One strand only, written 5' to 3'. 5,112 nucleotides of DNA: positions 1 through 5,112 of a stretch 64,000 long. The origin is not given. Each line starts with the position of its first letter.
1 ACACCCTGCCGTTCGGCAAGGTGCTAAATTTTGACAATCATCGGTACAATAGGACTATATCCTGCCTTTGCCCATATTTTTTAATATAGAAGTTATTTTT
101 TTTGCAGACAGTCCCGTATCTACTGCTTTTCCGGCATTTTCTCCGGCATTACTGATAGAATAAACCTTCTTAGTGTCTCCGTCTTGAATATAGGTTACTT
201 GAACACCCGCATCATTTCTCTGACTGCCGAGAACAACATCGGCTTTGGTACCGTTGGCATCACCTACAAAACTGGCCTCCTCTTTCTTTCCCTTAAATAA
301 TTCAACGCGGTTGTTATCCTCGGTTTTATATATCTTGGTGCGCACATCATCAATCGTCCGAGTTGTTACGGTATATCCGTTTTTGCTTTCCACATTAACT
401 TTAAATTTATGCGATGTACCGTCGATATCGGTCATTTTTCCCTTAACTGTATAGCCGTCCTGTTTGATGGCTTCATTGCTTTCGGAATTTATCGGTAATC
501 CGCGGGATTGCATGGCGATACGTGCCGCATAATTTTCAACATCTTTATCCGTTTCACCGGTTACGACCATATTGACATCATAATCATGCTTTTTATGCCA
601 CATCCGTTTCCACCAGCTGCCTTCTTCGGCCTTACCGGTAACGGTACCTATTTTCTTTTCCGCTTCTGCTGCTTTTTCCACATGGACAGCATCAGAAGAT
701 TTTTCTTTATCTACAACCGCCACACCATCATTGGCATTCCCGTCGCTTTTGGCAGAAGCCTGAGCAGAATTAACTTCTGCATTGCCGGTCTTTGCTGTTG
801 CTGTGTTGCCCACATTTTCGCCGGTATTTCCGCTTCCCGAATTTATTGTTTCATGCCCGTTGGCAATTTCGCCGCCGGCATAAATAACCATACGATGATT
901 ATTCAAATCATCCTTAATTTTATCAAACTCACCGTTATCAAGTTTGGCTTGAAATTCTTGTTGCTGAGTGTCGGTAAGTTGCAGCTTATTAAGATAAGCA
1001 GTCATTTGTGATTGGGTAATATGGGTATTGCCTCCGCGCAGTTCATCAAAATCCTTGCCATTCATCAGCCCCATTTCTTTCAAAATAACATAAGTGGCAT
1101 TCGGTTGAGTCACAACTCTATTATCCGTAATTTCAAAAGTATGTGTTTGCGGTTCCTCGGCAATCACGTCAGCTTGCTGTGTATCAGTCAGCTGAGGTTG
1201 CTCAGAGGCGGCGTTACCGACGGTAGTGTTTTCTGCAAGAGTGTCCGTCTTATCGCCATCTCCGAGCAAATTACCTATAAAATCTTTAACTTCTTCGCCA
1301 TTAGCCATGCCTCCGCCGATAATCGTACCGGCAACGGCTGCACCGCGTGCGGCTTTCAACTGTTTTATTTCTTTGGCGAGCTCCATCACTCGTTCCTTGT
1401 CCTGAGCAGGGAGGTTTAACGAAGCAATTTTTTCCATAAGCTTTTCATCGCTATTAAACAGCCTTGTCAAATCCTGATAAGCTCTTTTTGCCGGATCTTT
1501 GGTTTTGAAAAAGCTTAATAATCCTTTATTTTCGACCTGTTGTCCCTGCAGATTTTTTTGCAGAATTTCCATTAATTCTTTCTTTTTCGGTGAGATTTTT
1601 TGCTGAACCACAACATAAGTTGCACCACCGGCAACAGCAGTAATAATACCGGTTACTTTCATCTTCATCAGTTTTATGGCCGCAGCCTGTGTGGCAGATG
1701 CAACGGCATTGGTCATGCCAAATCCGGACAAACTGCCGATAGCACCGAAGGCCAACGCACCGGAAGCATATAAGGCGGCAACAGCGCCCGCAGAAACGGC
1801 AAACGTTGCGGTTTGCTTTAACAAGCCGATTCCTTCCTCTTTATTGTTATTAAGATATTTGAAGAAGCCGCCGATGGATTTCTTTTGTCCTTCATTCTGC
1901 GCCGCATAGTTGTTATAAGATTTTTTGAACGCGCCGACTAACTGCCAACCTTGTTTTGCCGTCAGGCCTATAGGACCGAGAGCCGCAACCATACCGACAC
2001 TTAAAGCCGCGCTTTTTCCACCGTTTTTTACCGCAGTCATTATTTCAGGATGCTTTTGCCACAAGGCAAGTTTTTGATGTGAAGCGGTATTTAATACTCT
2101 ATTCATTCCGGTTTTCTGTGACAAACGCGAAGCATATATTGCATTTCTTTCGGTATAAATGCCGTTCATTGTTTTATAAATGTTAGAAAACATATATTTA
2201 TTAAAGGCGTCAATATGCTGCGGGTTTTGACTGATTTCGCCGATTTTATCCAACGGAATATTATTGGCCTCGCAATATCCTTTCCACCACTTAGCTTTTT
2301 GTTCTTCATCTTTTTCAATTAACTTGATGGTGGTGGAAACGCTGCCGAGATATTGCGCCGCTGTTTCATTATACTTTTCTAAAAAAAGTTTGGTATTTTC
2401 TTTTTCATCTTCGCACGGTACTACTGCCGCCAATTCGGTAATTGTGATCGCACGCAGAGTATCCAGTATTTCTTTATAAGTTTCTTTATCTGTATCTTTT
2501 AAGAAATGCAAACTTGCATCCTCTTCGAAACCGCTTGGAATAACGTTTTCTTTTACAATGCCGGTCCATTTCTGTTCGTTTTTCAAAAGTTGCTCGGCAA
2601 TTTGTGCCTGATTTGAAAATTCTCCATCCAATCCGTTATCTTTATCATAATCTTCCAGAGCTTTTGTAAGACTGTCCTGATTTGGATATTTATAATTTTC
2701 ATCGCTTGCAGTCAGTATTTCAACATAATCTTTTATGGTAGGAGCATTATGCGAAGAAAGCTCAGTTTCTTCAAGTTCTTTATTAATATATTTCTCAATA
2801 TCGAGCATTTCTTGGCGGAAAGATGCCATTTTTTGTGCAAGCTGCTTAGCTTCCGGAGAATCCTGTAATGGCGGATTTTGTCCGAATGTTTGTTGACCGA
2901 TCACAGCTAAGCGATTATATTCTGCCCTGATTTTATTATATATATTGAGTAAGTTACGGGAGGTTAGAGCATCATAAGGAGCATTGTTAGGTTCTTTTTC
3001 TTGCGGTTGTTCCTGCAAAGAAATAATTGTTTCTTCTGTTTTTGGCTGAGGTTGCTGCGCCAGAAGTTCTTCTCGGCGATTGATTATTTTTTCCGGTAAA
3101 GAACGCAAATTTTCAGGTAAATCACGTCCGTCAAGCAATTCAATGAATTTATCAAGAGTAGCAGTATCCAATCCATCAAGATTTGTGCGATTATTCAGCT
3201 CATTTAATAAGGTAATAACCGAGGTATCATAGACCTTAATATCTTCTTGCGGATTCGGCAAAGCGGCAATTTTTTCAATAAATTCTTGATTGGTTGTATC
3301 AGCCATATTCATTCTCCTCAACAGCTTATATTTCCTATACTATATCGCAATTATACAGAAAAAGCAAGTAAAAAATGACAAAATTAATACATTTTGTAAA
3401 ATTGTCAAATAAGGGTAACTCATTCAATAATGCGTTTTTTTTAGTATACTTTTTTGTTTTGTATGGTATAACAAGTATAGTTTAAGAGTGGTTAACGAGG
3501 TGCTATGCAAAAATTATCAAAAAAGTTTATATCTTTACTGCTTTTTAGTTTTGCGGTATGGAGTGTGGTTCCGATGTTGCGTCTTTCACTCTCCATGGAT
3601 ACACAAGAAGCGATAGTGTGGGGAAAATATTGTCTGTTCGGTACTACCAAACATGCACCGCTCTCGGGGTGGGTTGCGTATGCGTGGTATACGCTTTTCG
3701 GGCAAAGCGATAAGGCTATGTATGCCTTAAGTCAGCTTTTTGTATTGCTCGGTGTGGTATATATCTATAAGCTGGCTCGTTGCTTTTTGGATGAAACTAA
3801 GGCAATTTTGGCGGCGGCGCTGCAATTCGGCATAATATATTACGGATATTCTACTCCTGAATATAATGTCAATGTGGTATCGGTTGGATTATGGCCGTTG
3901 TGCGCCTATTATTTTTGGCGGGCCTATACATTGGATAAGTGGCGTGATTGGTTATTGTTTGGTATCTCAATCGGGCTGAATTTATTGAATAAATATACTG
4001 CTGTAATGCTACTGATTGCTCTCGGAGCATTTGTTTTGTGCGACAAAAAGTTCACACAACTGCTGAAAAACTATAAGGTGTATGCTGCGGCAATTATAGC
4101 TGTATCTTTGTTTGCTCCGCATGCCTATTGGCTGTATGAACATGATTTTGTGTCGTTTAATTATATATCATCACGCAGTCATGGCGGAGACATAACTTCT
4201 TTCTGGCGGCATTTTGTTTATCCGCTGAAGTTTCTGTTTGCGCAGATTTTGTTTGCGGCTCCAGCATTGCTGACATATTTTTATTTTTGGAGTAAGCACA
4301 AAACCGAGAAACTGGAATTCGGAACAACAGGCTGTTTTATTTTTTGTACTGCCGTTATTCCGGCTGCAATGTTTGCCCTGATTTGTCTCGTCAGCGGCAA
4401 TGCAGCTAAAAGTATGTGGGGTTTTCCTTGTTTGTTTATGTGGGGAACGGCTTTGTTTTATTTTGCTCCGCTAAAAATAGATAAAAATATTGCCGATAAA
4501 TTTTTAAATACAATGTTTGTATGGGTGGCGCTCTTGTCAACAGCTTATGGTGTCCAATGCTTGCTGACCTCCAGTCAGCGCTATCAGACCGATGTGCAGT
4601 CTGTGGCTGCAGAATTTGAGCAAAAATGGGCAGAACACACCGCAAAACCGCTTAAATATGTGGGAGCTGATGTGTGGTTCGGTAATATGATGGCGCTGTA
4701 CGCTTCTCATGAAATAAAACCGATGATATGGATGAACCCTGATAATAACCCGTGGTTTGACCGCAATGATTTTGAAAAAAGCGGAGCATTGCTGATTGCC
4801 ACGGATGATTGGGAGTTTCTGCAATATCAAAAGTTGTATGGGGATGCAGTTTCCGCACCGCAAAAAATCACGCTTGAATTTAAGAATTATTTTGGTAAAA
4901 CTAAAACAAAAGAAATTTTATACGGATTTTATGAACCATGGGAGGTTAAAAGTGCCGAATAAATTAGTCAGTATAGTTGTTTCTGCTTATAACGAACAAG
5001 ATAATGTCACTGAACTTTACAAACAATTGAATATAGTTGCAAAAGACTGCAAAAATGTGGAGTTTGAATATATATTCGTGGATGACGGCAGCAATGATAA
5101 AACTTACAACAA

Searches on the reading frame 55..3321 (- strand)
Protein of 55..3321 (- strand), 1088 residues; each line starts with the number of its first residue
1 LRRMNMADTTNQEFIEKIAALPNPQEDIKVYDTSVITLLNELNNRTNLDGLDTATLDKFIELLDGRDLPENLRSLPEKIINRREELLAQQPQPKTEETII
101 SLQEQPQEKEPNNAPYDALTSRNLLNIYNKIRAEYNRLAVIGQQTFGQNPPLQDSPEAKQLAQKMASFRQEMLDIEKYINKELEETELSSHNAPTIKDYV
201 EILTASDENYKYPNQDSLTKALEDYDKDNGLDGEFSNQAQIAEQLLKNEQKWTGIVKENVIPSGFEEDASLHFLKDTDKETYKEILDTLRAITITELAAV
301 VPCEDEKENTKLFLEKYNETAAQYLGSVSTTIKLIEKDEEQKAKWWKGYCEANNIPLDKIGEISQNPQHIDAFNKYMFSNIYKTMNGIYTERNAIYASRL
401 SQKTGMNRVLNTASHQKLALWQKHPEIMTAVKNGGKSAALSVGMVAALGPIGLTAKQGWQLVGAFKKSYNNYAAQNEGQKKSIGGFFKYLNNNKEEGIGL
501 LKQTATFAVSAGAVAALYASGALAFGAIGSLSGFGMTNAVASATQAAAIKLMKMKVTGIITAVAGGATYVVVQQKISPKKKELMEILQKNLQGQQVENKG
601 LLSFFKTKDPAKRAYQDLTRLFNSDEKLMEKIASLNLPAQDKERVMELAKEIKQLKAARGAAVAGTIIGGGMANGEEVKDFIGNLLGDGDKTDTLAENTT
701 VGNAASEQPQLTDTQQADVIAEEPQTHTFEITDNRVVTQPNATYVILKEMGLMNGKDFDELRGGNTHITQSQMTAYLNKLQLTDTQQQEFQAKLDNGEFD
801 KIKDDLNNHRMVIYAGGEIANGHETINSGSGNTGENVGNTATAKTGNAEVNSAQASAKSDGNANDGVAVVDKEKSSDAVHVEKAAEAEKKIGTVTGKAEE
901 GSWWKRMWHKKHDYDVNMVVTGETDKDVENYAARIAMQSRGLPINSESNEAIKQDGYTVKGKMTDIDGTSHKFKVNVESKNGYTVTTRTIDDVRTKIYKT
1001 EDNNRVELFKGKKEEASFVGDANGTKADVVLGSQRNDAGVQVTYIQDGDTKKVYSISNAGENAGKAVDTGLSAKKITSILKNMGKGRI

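Call 22: search_protein_families(library=pfam, alignment_id=A1, max_evalue=0.00001)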
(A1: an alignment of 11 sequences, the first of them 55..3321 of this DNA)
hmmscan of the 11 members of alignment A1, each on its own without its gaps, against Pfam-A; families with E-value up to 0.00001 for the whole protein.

A. member 1, window:55-3321:- (1088 aa): 0 families

B. families by the number of members that match (of 11 scanned): 8 families
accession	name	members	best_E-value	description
PF00687.26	Ribosomal_L1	1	3.9e-65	Ribosomal protein L1p/L10e family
PF04794.17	YdjC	1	6.2e-59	YdjC-like protein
PF01871.22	AMMECR1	1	7.9e-42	AMMECR1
PF02900.23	LigB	1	2.8e-40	Catalytic LigB subunit of aromatic ring-opening dioxygenase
PF13231.12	PMT_2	1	1.4e-31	Dolichyl-phosphate-mannose-protein mannosyltransferase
PF03946.19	Ribosomal_L11_N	1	2.7e-30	Ribosomal protein L11, N-terminal domain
PF00298.24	Ribosomal_L11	1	2.2e-27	Ribosomal protein L11, RNA binding domain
PF04138.20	GtrA_DPMS_TM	1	2.8e-11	GtrA/DPMS, transmembrane domain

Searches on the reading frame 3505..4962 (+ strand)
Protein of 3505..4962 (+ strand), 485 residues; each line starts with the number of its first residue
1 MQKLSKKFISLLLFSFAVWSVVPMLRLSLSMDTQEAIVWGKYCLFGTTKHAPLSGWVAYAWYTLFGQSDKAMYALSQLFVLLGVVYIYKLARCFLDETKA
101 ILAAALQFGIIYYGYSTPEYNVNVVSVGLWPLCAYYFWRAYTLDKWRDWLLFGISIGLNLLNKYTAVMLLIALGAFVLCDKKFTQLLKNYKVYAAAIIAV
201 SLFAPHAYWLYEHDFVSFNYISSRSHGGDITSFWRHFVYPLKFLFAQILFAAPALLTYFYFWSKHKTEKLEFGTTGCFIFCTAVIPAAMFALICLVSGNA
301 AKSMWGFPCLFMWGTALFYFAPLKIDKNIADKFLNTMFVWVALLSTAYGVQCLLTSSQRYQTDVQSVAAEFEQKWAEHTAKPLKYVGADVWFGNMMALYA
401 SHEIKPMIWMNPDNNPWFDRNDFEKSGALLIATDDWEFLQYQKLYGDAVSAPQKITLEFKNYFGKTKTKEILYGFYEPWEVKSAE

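Call 45: find_encoding_contigs(protein=window:3505-4962:+, flank=10000, max_places=2)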
Protein window:3505-4962:+ (485 aa): 12 contigs read that carry it; 2 places shown.
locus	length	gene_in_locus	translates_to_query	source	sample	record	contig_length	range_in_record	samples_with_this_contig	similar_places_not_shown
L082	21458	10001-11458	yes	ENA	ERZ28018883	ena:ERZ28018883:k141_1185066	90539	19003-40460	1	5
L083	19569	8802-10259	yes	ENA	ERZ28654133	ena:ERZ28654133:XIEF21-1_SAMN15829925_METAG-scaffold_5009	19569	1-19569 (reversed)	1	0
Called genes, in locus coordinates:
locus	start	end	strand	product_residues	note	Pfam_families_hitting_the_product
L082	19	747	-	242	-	PF18912:DZR_2, PF00156:Pribosyltran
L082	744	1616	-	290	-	PF02629:CoA_binding, PF13607:Succ_CoA_lig, PF00549:Ligase_CoA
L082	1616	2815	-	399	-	PF08442:ATP-grasp_2, PF00549:Ligase_CoA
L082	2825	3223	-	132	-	PF02657:SufE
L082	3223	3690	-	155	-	PF01883:FeS_assembly_P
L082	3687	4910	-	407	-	PF00266:Aminotran_5, PF00155:Aminotran_1_2 (weak)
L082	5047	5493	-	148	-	PF01957:NfeD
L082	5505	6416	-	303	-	PF01145:Band_7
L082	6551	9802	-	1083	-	-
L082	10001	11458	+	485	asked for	PF13231:PMT_2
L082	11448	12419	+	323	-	PF00535:Glycos_transf_2, PF10111:Glyco_tranf_2_2 (weak)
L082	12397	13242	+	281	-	PF04794:YdjC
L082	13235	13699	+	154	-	PF04138:GtrA_DPMS_TM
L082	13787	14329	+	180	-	-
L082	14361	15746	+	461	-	PF02900:LigB, PF01871:AMMECR1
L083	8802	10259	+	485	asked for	PF13231:PMT_2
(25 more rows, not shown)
